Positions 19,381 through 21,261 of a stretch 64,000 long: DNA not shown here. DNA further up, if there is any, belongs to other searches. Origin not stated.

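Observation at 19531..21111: Acyl-AMP ligase and a discrete ACP (26101-26367): a V. cholerae O1 tetronate-like N-acyl side-chain loading system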

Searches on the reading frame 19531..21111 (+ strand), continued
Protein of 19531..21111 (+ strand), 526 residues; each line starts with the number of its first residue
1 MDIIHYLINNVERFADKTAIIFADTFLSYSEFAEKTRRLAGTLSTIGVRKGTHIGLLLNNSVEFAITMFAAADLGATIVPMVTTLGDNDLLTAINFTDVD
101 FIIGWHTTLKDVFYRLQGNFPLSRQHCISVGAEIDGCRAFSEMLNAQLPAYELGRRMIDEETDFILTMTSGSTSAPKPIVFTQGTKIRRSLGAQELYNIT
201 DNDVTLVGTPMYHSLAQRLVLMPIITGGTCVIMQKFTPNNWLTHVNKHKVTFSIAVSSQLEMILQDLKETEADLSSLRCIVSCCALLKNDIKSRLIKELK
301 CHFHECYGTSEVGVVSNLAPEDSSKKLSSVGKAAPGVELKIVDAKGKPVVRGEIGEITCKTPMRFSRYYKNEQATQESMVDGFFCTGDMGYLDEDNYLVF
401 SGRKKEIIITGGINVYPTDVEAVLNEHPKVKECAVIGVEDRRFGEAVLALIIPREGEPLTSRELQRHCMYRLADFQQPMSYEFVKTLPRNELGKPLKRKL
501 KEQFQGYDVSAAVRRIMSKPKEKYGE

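Call 27: search_solved_structures(query=window:19531-21111:+, max_evalue=1e-30)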
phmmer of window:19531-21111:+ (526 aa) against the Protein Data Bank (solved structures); distinct sequences matched with E-value up to 1e-30: 77 (the best 60 are shown).
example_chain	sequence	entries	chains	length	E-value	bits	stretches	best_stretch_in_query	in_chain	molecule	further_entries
8weu_A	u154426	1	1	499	2.6e-55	191.6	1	165-504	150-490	Fatty-acyl-CoA synthase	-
8wev_A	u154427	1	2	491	3.3e-55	191.3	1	165-504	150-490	Feruloyl-CoA Synthetase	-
5x8f_A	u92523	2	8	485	3.8e-55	191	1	6-506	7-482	2-succinylbenzoate--CoA ligase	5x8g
5buq_A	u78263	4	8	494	1.3e-54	189.2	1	6-506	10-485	2-succinylbenzoate--CoA ligase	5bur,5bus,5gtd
8r2q_A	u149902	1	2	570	7.3e-52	180.2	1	15-504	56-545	Probable fatty-acid-CoA ligase FadD5 (Fatty-acid-CoA synthetase) (Fatty-acid-CoA synthase)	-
3r44_A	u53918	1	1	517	9.6e-51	176.5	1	24-505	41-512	fatty acyl CoA synthetase FADD13 (FATTY-ACYL-CoA SYNTHETASE)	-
6qjz_A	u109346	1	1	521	1e-50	176.4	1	13-504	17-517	oxalyl CoA-synthetase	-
3ivr_A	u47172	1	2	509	5.1e-50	174.1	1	9-494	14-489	Putative long-chain-fatty-acid CoA ligase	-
5ie0_A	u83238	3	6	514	2e-48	168.9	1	5-503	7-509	Oxalate--CoA ligase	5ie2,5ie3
4fuq_A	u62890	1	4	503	6.2e-48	167.2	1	23-505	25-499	Malonyl CoA synthetase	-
4gxq_A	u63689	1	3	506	1.2e-47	166.3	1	23-505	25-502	Malonyl CoA synthetase, Benzoate-CoA ligase Chimeric protein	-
3g7s_A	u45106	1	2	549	1.4e-47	166.1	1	11-503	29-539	Long-chain-fatty-acid--CoA ligase (FadD-1)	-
4fut_A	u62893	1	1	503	4.2e-47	164.5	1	23-505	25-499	Malonyl CoA synthetase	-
8ivi_A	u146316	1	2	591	6.1e-47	164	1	5-504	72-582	Medium/long-chain-fatty-acid--CoA ligase FadD8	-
4gxr_A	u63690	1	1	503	2.2e-46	162.2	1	23-505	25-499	Malonyl CoA synthetase, Benzoate-CoA ligase Chimeric protein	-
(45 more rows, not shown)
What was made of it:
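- The best PDB matches are fatty-acyl/feruloyl-CoA synthetases and MenE at about 1e-55 (call 27).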

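Call 34: search_protein_families(library=pfam, proteins=[L085:15262-16350:+, L086:13149-14186:+, L006:11763-12602:+, L004:8750-9925:+, L006:8750-9922:+, L084:15920-17002:+, L084:17329-18327:+, L084:5348-6688:+, L001:19182-20315:+, L004:12418-12972:+], max_evalue=0.1)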
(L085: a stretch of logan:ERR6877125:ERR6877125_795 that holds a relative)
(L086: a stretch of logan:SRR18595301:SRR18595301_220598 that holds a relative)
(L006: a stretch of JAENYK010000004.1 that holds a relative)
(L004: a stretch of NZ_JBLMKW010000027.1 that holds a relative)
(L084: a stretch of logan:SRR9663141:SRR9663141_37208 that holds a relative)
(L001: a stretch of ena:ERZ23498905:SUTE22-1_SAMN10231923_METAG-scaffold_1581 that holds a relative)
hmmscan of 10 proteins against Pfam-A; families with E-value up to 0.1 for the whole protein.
L085:15262-16350:+ (362 aa): 0 families

L086:13149-14186:+ (345 aa): 0 families

L006:11763-12602:+ (279 aa): 3 families
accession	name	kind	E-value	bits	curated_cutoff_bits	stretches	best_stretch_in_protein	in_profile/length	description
PF00793.26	DAHP_synth_1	-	2.7e-82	276.1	25.5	1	25-261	9-262/270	DAHP synthetase I family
PF03102.20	NeuB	-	3.1e-06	27.3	22.1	1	87-265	61-231/241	NeuB family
PF00205.28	TPP_enzyme_M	-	0.014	15.5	30.4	0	31-90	13-74/137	Thiamine pyrophosphate enzyme, central domain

L004:8750-9925:+ (391 aa): 6 families
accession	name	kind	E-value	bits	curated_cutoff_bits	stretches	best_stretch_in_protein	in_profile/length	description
PF01408.29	GFO_IDH_MocA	-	6.2e-20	72.5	24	1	6-101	3-96/120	Oxidoreductase family, NAD-binding Rossmann fold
PF22725.1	GFO_IDH_MocA_C3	-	6.8e-10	39.5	27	1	187-296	36-123/124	GFO/IDH/MocA C-terminal domain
PF02894.22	GFO_IDH_MocA_C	-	5.5e-06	26.8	22.9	1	188-386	29-214/218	Oxidoreductase family, C-terminal alpha/beta domain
PF18938.6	aRib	-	0.001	19.3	27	1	254-278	43-67/71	Atypical Rib domain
PF03447.22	NAD_binding_3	-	0.0039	18.3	24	1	7-95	3-86/116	Homoserine dehydrogenase, NAD binding domain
PF03807.23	F420_oxidored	-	0.015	16.3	21.6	1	6-95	2-89/94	NADP oxidoreductase coenzyme F420-dependent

L006:8750-9922:+ (390 aa): 5 families
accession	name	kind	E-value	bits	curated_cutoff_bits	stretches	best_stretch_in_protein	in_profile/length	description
PF01408.29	GFO_IDH_MocA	-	5e-20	72.8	24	1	6-101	3-96/120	Oxidoreductase family, NAD-binding Rossmann fold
PF22725.1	GFO_IDH_MocA_C3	-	6.5e-09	36.3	27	1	188-296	37-123/124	GFO/IDH/MocA C-terminal domain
PF02894.22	GFO_IDH_MocA_C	-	2.7e-06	27.8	22.9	1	189-389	31-217/218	Oxidoreductase family, C-terminal alpha/beta domain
PF18938.6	aRib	-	0.00071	19.8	27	1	249-278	38-67/71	Atypical Rib domain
PF03447.22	NAD_binding_3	-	0.02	16.1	24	1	22-96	13-87/116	Homoserine dehydrogenase, NAD binding domain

L084:15920-17002:+ (360 aa): 1 family
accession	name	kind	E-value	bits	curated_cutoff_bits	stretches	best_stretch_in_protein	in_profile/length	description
PF13527.13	Acetyltransf_9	-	0.06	13.8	25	0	3-104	2-100/127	Acetyltransferase (GNAT) domain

L084:17329-18327:+ (332 aa): 3 families
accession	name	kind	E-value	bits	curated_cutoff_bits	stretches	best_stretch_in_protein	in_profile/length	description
PF01408.29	GFO_IDH_MocA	-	0.00041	21.5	24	1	17-131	3-106/120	Oxidoreductase family, NAD-binding Rossmann fold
PF13241.12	NAD_binding_7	-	0.062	14.3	22.1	0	17-111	10-87/104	Putative NAD(P)-binding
PF02254.24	TrkA_N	-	0.079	13.7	23.8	0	17-63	1-45/116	TrkA-N domain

L084:5348-6688:+ (446 aa): 0 families

L001:19182-20315:+ (377 aa): 5 families
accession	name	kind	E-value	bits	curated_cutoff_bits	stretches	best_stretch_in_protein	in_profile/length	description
PF06508.19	QueC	-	0.0011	19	22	1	61-121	2-61/210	Queuosine biosynthesis protein QueC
PF01171.26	ATP_bind_3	-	0.0043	17.2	27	1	62-109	3-51/182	PP-loop family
PF01507.26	PAPS_reduct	-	0.017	15.6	22.5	1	61-121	2-60/175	Phosphoadenosine phosphosulfate reductase domain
PF01902.24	Diphthami_syn_2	-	0.02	14.8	23.2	1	63-94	5-36/219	Diphthamide synthase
PF24167.1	DUF7411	-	0.047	13.7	28.7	1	61-129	3-67/194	Family of unknown function (DUF7411)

L004:12418-12972:+ (184 aa): 3 families
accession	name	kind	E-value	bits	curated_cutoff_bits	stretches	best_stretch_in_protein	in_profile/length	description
PF02482.25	Ribosomal_S30AE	-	9.3e-31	106.9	23.7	1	4-95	2-88/88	Sigma 54 modulation protein / S30EA ribosomal protein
PF16321.10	Ribosom_S30AE_C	-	5.9e-30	103.2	25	1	124-180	1-57/57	Sigma 54 modulation/S30EA ribosomal protein C terminus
PF20442.3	BrxL_N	-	0.086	13.2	28.2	0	66-133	37-104/132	BREX system Lon protease-like protein BrxL N-terminal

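Call 35: find_encoding_contigs(protein=P0009, flank=10000, max_places=1)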
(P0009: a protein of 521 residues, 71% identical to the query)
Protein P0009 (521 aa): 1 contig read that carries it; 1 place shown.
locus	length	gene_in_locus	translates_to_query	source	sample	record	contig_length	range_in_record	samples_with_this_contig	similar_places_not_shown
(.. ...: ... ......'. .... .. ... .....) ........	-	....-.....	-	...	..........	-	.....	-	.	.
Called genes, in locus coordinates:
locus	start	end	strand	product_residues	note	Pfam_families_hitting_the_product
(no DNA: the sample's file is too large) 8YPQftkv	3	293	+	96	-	?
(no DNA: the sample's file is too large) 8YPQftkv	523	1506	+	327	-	PF01073:3Beta_HSD, PF01370:Epimerase, PF02719:Polysacc_synt_2, PF04321:RmlD_sub_bind, PF07993:NAD_binding_4 (faint), PF13460:NAD_binding_10 (weak), PF16363:GDP_Man_Dehyd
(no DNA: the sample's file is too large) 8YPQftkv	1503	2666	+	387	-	PF01041:DegT_DnrJ_EryC1, PF00155:Aminotran_1_2 (weak)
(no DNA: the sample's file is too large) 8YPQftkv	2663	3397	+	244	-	PF02348:CTP_transf_3, PF12804:NTP_transf_3 (weak)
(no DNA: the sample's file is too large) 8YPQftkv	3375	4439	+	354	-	PF04101:Glyco_tran_28_C (weak)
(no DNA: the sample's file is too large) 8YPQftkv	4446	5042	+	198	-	PF00551:Formyl_trans_N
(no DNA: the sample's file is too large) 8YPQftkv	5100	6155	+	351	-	PF03102:NeuB, PF08666:SAF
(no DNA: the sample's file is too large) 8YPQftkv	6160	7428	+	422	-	PF16254:DUF4910, PF09940:DUF2172, PF16221:HTH_47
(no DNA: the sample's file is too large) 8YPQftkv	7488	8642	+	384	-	PF01408:GFO_IDH_MocA, PF02894:GFO_IDH_MocA_C, PF22725:GFO_IDH_MocA_C3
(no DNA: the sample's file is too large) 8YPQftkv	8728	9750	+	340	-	PF02558:ApbA, PF08546:ApbA_C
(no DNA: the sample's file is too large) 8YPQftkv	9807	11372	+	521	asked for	PF00501:AMP-binding, PF13193:AMP-binding_C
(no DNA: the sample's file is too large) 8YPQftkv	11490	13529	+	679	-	PF02310:B12-binding (faint), PF04055:Radical_SAM (weak)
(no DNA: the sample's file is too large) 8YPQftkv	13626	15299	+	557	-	PF02310:B12-binding, PF04055:Radical_SAM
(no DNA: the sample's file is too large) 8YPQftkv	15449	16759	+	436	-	PF04055:Radical_SAM, PF22674:C2185-like_N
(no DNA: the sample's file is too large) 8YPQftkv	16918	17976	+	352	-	PF00535:Glycos_transf_2, PF10111:Glyco_tranf_2_2, PF13641:Glyco_tranf_2_3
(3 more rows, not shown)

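Call 36: find_encoding_contigs(protein=P0006, flank=10000, max_places=1)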
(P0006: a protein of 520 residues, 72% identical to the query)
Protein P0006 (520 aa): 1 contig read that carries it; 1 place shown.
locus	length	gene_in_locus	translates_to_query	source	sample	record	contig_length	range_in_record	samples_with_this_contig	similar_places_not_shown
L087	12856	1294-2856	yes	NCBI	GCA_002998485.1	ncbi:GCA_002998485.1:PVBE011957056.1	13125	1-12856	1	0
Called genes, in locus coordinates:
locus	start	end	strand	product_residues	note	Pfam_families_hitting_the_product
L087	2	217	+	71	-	?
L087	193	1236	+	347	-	PF02558:ApbA, PF08546:ApbA_C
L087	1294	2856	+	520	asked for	PF00501:AMP-binding, PF13193:AMP-binding_C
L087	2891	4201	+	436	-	PF04055:Radical_SAM, PF22674:C2185-like_N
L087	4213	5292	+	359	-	PF00535:Glycos_transf_2, PF10111:Glyco_tranf_2_2, PF13641:Glyco_tranf_2_3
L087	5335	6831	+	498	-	PF02310:B12-binding, PF04055:Radical_SAM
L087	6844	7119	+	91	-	-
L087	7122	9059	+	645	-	PF02522:Antibiotic_NAT, PF16254:DUF4910, PF09940:DUF2172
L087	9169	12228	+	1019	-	PF16254:DUF4910, PF09940:DUF2172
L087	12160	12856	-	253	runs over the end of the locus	-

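Call 39: list_cluster_members(proteins=[window:19531-21108:+, window:26101-26364:+, window:1382-2461:+, window:26364-28214:+, window:17981-18424:+, window:47580-47822:+])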
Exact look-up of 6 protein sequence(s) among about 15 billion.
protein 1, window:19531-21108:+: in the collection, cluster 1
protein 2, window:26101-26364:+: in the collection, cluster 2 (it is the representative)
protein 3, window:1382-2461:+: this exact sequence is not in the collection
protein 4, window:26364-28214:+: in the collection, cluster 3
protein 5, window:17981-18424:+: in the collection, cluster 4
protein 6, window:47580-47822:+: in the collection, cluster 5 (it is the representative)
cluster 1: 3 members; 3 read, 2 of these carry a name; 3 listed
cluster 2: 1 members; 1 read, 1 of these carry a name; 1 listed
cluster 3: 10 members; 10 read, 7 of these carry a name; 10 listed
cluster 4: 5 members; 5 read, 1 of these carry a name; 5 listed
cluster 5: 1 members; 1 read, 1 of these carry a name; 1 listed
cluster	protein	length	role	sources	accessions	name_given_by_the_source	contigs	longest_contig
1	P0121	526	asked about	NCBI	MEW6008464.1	MAG: class I adenylate-forming enzyme family protein [Candidatus Omnitrophota bacterium]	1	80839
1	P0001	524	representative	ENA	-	-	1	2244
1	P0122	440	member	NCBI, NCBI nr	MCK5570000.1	MAG: long-chain fatty acid--CoA ligase, partial [Spirochaetes bacterium] | long-chain fatty acid--CoA ligase [Spirochaetota bacterium]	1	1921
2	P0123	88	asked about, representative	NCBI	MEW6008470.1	MAG: hypothetical protein AB1629_02430 [Candidatus Omnitrophota bacterium]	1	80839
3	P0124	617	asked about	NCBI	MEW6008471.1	MAG: DUF4910 domain-containing protein [Candidatus Omnitrophota bacterium]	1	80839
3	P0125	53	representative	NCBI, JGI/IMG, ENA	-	hypothetical protein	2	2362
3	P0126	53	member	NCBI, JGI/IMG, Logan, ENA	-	hypothetical protein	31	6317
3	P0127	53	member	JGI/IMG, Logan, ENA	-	hypothetical protein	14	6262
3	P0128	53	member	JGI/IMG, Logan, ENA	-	hypothetical protein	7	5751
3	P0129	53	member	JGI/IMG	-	hypothetical protein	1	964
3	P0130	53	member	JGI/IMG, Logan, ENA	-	hypothetical protein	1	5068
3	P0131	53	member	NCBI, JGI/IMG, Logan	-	-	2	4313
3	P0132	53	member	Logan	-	-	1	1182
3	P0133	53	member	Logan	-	-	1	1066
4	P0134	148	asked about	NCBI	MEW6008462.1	MAG: type II 3-dehydroquinate dehydratase [Candidatus Omnitrophota bacterium]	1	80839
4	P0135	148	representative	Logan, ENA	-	-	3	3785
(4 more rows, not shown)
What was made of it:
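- On Acyl/peptidyl carrier protein (PP-binding): This is a divergent subfamily, which explains the 'hypothetical protein' annotation (call 39).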

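Call 42: find_related_loci(query=A2, collection=metagenome_contigs, flank=10000)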
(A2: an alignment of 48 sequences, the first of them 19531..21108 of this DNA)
Query A2 (526 aa) in metagenome_contigs; peptide patterns used: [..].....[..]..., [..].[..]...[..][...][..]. (x = any residue, [..] = any of these).
600 stretches matched a pattern (row limit reached: there are more); 304 encode a relative of the query (tblastn E <= 1e-3); the best 80 are kept; 80 distinct loci.
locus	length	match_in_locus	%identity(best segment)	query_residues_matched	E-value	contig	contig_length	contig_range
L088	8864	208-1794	70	1-524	0e+0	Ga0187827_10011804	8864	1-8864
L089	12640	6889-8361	45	10-503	8e-134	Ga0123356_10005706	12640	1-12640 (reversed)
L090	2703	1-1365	47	62-516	1e-136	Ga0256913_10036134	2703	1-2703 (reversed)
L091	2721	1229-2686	43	17-505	9e-135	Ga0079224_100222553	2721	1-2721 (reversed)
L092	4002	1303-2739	43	11-502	8e-131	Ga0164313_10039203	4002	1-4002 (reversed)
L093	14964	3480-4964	42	6-504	2e-126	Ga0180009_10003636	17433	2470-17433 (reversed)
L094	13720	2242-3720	43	4-505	3e-126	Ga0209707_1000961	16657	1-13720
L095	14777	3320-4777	41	16-504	7e-120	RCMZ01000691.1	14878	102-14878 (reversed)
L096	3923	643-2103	42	16-504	2e-120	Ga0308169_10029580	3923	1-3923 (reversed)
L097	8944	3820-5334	41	1-508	4e-116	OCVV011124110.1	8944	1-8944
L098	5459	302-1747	42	16-502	8e-114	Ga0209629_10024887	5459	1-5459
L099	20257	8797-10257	41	10-494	1e-111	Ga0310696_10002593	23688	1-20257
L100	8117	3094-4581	41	3-502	1e-111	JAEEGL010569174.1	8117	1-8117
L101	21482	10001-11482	39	9-505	2e-111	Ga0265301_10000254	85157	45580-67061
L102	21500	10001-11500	35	3-507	3e-108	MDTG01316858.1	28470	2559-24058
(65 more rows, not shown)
